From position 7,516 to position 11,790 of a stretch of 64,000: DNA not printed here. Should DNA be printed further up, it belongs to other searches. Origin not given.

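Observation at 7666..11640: ZZ zinc finger fused to an acyl-AMP ligase, carrier protein and thioester reductase (NRPS-like A-T-R) in a eukaryote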

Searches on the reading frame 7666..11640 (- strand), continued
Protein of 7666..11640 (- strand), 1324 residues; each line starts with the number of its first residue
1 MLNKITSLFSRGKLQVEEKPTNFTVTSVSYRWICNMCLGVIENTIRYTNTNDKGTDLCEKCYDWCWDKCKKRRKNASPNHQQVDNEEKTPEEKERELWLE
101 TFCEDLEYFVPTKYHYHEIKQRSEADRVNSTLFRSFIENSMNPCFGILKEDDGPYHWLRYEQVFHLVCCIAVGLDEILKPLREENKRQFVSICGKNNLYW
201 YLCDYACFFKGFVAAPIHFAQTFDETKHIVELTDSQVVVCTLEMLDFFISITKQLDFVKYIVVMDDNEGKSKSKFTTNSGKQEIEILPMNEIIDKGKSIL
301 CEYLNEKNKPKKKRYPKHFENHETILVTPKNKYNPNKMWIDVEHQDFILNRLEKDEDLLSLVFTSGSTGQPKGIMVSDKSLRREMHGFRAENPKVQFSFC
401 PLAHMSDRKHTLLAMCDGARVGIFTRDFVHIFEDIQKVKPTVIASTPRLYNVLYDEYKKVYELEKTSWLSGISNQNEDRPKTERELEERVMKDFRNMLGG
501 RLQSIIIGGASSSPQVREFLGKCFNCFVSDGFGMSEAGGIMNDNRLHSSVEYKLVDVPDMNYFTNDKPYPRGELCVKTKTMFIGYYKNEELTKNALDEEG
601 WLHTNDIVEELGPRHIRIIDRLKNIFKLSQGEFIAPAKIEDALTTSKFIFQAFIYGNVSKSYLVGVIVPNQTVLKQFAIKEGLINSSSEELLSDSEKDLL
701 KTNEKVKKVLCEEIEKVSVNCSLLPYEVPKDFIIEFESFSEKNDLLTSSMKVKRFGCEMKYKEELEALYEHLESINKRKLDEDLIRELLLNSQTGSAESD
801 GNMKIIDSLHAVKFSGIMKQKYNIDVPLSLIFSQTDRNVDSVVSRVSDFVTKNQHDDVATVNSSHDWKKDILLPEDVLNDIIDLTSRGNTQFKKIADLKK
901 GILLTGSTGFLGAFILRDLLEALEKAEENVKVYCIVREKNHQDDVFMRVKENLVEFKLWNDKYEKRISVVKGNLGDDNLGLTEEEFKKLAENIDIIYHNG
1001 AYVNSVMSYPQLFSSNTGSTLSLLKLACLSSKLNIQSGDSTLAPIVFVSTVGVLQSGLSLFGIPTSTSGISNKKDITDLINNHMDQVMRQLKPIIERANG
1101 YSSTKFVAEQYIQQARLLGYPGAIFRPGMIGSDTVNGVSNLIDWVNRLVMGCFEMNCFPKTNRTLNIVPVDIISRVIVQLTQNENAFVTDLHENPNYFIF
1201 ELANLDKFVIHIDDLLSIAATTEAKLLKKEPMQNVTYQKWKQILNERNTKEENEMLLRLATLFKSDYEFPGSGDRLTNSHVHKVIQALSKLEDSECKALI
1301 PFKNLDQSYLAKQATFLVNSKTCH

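Call 39: list_cluster_members(proteins=[P0021, P0023, P0025, P0029, P0031, P0032, P0034, P0039, P0044, P0047])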
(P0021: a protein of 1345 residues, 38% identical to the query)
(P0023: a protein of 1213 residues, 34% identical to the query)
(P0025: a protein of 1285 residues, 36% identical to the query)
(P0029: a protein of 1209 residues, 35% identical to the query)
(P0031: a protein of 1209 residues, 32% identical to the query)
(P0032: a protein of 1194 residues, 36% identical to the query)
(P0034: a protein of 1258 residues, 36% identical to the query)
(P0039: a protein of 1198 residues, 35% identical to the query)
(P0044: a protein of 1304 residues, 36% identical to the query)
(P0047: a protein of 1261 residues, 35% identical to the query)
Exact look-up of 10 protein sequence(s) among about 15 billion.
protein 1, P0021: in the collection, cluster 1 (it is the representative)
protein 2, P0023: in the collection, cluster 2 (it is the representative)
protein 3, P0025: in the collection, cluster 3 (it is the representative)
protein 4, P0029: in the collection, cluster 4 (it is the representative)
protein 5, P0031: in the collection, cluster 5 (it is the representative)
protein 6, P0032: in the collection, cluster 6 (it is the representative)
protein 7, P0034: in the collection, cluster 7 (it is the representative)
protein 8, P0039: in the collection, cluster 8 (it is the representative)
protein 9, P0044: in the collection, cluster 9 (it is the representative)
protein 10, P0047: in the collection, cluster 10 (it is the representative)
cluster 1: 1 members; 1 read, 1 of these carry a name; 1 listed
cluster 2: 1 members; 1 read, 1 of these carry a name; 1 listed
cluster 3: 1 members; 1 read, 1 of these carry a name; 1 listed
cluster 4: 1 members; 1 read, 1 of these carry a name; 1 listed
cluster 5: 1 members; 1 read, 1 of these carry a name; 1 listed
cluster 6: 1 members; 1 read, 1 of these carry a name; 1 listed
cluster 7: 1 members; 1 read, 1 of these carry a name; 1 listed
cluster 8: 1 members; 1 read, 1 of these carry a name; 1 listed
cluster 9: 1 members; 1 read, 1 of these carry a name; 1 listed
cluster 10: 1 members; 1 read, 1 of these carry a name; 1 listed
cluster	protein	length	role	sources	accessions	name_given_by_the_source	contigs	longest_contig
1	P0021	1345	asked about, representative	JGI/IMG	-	fatty acid CoA ligase FadD9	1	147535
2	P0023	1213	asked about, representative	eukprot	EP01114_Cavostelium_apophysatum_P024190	TRINITY_DN9400_c0_g1_i1.p1 TRINITY_DN9400_c0_g1~~TRINITY_DN9400_c0_g1_i1.p1 ORF ...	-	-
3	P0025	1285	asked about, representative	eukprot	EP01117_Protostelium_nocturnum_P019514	TRINITY_DN8476_c0_g2_i1.p1 TRINITY_DN8476_c0_g2~~TRINITY_DN8476_c0_g2_i1.p1 ORF ...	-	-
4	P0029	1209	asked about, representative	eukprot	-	gene5512-6866_t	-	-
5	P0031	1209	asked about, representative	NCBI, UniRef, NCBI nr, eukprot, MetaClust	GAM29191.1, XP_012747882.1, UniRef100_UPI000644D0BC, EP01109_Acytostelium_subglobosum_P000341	hypothetical protein SAMD00019534_123670 [Acytostelium subglobosum LB1] | hypothetical protein n=1 Tax=Acytostelium subglobosum LB1 TaxID=1410327 ... | XP_012747882.1 hypothetical protein SAMD00019534_123670 [Acytostelium subglobosum LB1]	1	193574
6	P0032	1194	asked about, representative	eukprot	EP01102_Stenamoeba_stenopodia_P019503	TRINITY_DN7383_c0_g1_i4.p1 TRINITY_DN7383_c0_g1~~TRINITY_DN7383_c0_g1_i4.p1 ORF ...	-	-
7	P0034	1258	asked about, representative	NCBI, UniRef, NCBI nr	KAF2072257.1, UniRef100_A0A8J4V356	hypothetical protein CYY_006433 [Polysphondylium violaceum] | Carrier domain-containing protein n=1 Tax=Polysphondylium violaceum TaxID=133409 ...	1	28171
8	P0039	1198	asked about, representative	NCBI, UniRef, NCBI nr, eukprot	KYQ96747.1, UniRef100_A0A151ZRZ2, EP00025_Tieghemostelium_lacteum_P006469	hypothetical protein DLAC_04046 [Tieghemostelium lacteum] | Carrier domain-containing protein n=1 Tax=Tieghemostelium lacteum TaxID=361077 ... | KYQ96747.1 hypothetical protein DLAC_04046 [Tieghemostelium lacteum]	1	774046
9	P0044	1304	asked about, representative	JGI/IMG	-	thioester reductase-like protein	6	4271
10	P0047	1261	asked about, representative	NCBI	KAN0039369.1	hypothetical protein ACTA71_001563 [Dictyostelium dimigraforme]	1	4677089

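Call 46: find_homologous_proteins(query=A4, max_evalue=1e-60)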
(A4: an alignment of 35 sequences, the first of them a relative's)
Query A4 (35 sequences) (1324 aa, profile of the alignment): 28 proteins with E <= 1e-60 among 6573 candidates.
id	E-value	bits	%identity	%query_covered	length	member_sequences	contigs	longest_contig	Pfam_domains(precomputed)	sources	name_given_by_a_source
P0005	0.0e+0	1263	36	86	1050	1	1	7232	PF00550.32,PF01073.26,PF00501.35,PF07993.19,PF01370.28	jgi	jgi:long-subunit acyl-CoA synthetase (AMP-forming)/nucleoside-diphosphate-sugar epimerase/acyl carri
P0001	0.0e+0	1245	100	100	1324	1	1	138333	PF00501.35,PF07993.19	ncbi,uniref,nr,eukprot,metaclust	ncbi:predicted protein [Naegleria gruberi]|uniref:Predicted protein n=1 Tax=Naegleria gruberi TaxID=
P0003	0.0e+0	1230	54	98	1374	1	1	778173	PF00501.35,PF07993.19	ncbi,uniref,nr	ncbi:hypothetical protein C9374_013423 [Naegleria lovaniensis]|uniref:Uncharacterized protein n=1 Ta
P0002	0.0e+0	1209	54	99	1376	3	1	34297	PF00501.35,PF07993.19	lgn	-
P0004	0.0e+0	1199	44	96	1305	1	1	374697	PF00501.35,PF07993.19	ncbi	ncbi:hypothetical protein ABK040_004667 [Willaertia magna]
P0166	8.0e-251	853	32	22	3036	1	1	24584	PF22336.3,PF00109.33,PF16363.12,PF22621.3,PF00550.32,PF00108.30,PF00501.35,PF13193.13,PF23297.2,PF16197.12,PF01370.28,PF00668.26,PF04321.24,PF02719.22,PF01073.26,PF07993.19,PF23024.2,PF02801.29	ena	-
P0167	5.3e-237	808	26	35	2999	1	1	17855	PF22336.3,PF00109.33,PF16363.12,PF22621.3,PF00550.32,PF00108.30,PF00501.35,PF13193.13,PF23297.2,PF16197.12,PF01370.28,PF00668.26,PF04321.24,PF02719.22,PF01073.26,PF07993.19,PF23024.2,PF02801.29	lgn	-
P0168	8.0e-132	459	25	62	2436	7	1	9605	PF00668.26,PF00550.32,PF00501.35,PF13193.13,PF07993.19,PF01370.28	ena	-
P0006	1.4e-127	445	28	22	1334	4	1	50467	PF07238.20,PF00550.32,PF00501.35,PF07993.19,PF01370.28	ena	-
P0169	2.7e-126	441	27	21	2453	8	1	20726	PF00668.26,PF04321.24,PF00550.32,PF00501.35,PF13193.13,PF07993.19,PF01370.28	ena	-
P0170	1.1e-104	369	28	22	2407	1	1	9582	PF00668.26,PF00550.32,PF00501.35,PF13193.13,PF07993.19,PF01370.28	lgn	-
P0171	1.8e-104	369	28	21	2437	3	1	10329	PF00668.26,PF00550.32,PF00501.35,PF13193.13,PF07993.19,PF01370.28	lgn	-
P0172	2.0e-99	352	29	22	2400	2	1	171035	PF00668.26,PF00550.32,PF00501.35,PF13193.13,PF07993.19,PF01370.28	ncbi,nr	ncbi:hypothetical protein M434DRAFT_397814 [Hypoxylon sp. CO27-5]|nr:hypothetical protein M434DRAFT_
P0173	1.5e-98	349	29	22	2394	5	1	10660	PF00668.26,PF00550.32,PF00501.35,PF07993.19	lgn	-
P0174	2.1e-97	345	24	21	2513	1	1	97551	PF00668.26,PF16363.12,PF02719.22,PF00550.32,PF01073.26,PF00501.35,PF13193.13,PF07993.19,PF01370.28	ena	-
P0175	3.2e-93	331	25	30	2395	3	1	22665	PF00668.26,PF00550.32,PF00501.35,PF13193.13,PF07993.19,PF01370.28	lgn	-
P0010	2.3e-91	325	26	29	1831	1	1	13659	PF00668.26,PF00550.32,PF01073.26,PF00501.35,PF07993.19,PF01370.28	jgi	jgi:amino acid adenylation domain-containing protein/thioester reductase-like protein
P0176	4.0e-80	288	22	22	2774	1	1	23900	PF00668.26,PF00550.32,PF00501.35,PF13193.13,PF23024.2,PF23297.2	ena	-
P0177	3.1e-78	282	34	9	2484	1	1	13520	PF00668.26,PF00550.32,PF01073.26,PF00501.35,PF13193.13,PF07993.19,PF01370.28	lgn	-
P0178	2.9e-76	275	25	18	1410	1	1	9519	PF00668.26,PF04321.24,PF00550.32,PF00501.35,PF13193.13,PF07993.19,PF01370.28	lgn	-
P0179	5.4e-74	268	24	23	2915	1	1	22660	PF00668.26,PF00550.32,PF00501.35,PF13193.13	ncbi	-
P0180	9.2e-73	264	24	21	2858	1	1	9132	PF00668.26,PF04321.24,PF00550.32,PF01073.26,PF00501.35,PF13193.13,PF07993.19,PF13460.13,PF01370.28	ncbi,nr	ncbi:MAG: amino acid adenylation domain-containing protein [Planctomycetota bacterium]|nr:amino acid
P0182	2.0e-62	229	36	5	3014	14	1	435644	PF00668.26,PF00550.32,PF00501.35,PF13193.13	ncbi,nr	ncbi:non-ribosomal peptide synthetase [Photorhabdus khanii]|nr:non-ribosomal peptide synthetase [Pho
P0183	1.3e-61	227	25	27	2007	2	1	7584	PF00668.26,PF00550.32,PF00501.35,PF13193.13,PF00975.27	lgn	-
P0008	1.9e-61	226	27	32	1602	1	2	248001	PF13673.14,PF13508.14,PF00501.35,PF23562.3,PF00583.32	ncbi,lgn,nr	ncbi:MAG: GNAT family N-acetyltransferase [Ignavibacteriae bacterium]|nr:GNAT family N-acetyltransfe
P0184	4.7e-61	225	23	31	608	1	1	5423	PF00501.35,PF23562.3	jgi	jgi:long-chain acyl-CoA synthetase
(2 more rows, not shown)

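Call 47: list_cluster_members(proteins=[P0019, P0020, P0022, P0024, P0027, P0035, P0065, P0086, P0096, P0113])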
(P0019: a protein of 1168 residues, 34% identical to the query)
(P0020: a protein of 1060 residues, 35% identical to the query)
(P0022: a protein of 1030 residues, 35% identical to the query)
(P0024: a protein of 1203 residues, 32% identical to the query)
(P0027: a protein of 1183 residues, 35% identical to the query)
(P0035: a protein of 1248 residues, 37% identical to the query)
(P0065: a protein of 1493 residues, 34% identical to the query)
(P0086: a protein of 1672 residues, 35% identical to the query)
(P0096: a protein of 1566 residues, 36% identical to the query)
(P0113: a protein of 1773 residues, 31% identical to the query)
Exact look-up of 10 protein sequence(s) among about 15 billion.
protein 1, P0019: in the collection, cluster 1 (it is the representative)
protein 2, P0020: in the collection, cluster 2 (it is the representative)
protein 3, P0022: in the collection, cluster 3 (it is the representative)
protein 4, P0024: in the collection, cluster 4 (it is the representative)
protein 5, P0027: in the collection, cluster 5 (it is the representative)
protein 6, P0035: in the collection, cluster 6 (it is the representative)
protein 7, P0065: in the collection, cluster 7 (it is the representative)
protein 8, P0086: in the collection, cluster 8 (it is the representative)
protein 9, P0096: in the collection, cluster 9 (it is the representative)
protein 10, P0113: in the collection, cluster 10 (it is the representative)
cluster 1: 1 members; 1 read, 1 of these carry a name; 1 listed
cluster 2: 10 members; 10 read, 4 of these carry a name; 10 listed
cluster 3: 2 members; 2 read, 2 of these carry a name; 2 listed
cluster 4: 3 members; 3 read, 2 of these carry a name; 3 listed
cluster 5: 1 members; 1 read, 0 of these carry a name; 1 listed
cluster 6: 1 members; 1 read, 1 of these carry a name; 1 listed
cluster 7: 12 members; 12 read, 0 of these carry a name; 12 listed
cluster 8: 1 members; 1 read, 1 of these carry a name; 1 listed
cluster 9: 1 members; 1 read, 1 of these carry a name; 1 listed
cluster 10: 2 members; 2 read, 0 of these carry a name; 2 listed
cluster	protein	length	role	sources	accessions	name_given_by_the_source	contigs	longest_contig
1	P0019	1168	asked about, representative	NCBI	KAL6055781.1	Long chain acyl-CoA synthetase 7, peroxisomal [Balamuthia mandrillaris]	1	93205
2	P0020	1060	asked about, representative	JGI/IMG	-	-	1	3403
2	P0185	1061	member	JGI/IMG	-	fatty acid CoA ligase FadD9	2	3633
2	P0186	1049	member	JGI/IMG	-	fatty acid CoA ligase FadD9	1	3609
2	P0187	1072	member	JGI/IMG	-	fatty acid CoA ligase FadD9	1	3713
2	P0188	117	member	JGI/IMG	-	FlaA1/EpsC-like NDP-sugar epimerase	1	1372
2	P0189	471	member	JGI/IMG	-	-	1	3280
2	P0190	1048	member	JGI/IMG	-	-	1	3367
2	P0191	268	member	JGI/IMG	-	-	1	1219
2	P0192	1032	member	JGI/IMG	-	-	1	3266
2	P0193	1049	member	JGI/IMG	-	-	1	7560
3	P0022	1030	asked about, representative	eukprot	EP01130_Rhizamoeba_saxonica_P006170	TRINITY_DN2449_c0_g1_i1.p1 TRINITY_DN2449_c0_g1~~TRINITY_DN2449_c0_g1_i1.p1 ORF ...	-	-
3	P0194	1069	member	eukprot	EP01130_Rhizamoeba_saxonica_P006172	TRINITY_DN2449_c0_g1_i3.p1 TRINITY_DN2449_c0_g1~~TRINITY_DN2449_c0_g1_i3.p1 ORF ...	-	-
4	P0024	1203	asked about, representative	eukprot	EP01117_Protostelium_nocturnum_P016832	TRINITY_DN6740_c0_g2_i1.p1 TRINITY_DN6740_c0_g2~~TRINITY_DN6740_c0_g2_i1.p1 ORF ...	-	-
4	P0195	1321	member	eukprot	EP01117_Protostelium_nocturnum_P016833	TRINITY_DN6740_c0_g2_i2.p1 TRINITY_DN6740_c0_g2~~TRINITY_DN6740_c0_g2_i2.p1 ORF ...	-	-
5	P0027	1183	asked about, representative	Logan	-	-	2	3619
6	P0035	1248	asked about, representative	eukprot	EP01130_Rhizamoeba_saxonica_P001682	TRINITY_DN11550_c0_g1_i1.p1 TRINITY_DN11550_c0_g1~~TRINITY_DN11550_c0_g1_i1.p1 ORF ...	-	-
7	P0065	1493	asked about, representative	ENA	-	-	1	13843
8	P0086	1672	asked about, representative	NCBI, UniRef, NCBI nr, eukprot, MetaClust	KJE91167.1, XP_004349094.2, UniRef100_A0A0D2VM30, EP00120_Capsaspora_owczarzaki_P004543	hypothetical protein CAOG_02344 [Capsaspora owczarzaki ATCC 30864] | Carrier domain-containing protein n=1 Tax=Capsaspora owczarzaki (strain ATCC 30864) ... | XP_004349094.2 hypothetical protein CAOG_02344 [Capsaspora owczarzaki ATCC 30864]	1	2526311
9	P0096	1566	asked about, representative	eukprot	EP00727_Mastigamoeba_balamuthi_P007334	m51a1_g3220 putative fatty-acid- ligase fadd9 (1567) ;mRNA; f:53840-61856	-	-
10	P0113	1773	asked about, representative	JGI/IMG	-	-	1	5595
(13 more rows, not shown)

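Call 57: search_solved_structures(query=P0134, max_evalue=1e-50)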
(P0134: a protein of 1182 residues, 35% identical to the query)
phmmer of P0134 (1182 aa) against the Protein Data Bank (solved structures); distinct sequences matched with E-value up to 1e-50: 5.
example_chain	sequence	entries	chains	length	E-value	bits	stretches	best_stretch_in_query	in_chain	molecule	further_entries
5msc_A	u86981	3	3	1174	0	1131.2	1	24-1180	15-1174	Carboxylic acid reductase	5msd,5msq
5msp_A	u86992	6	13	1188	0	1078.1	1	9-1180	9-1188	Thioester reductase domain-containing protein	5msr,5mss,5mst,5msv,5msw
5mso_A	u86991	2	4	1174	0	1074.2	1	21-1180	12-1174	Carboxylic acid reductase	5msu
6oz1_A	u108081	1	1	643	4.5e-172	577.8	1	8-643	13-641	Oxidoreductase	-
4dqv_A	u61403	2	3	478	1e-105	358.1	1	750-1180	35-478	PROBABLE PEPTIDE SYNTHETASE NRP (PEPTIDE SYNTHASE) | Peptide synthetase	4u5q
